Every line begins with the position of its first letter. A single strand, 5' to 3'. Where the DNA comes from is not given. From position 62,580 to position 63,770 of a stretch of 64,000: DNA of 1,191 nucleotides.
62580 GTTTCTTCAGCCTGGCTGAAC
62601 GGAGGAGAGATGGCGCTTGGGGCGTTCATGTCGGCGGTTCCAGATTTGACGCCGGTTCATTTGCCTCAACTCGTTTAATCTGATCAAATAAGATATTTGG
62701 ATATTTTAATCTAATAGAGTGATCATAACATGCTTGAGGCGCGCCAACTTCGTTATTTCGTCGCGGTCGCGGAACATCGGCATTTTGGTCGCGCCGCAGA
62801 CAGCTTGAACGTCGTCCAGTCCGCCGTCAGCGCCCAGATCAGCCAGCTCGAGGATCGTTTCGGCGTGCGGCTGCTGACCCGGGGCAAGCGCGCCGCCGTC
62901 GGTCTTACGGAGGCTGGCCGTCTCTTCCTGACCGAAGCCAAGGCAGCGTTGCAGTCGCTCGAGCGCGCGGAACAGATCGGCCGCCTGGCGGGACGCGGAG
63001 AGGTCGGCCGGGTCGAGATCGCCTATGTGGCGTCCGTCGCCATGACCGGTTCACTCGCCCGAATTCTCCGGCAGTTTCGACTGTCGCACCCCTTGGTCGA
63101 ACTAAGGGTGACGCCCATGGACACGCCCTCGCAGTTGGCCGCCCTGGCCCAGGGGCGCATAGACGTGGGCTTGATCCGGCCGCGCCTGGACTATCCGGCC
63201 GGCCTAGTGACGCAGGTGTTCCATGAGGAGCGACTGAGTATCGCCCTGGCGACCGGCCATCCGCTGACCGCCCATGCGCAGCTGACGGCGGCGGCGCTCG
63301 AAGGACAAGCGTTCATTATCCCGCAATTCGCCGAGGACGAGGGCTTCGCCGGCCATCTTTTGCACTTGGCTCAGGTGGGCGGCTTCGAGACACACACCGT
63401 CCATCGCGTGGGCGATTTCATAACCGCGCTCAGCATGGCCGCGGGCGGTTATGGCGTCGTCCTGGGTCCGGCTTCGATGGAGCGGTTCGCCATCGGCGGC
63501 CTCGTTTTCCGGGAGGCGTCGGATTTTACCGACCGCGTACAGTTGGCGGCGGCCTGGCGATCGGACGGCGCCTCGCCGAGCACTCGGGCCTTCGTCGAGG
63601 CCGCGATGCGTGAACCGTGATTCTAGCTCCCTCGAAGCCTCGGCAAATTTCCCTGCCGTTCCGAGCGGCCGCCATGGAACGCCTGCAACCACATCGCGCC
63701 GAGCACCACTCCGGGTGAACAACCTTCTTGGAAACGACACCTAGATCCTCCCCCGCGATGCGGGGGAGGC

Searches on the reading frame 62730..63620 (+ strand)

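Call 82: search_protein_families(library=pfam, proteins=[window:62730-63620:+], max_evalue=0.01)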
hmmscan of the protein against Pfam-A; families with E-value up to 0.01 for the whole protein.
window:62730-63620:+ (296 aa): 2 families
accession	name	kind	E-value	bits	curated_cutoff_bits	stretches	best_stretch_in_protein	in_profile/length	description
PF03466.25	LysR_substrate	-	3.5e-33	115.2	28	1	89-292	2-204/209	LysR substrate binding domain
PF00126.33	HTH_1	-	1.2e-22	80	26.6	1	5-64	2-60/60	Bacterial regulatory helix-turn-helix protein, lysR family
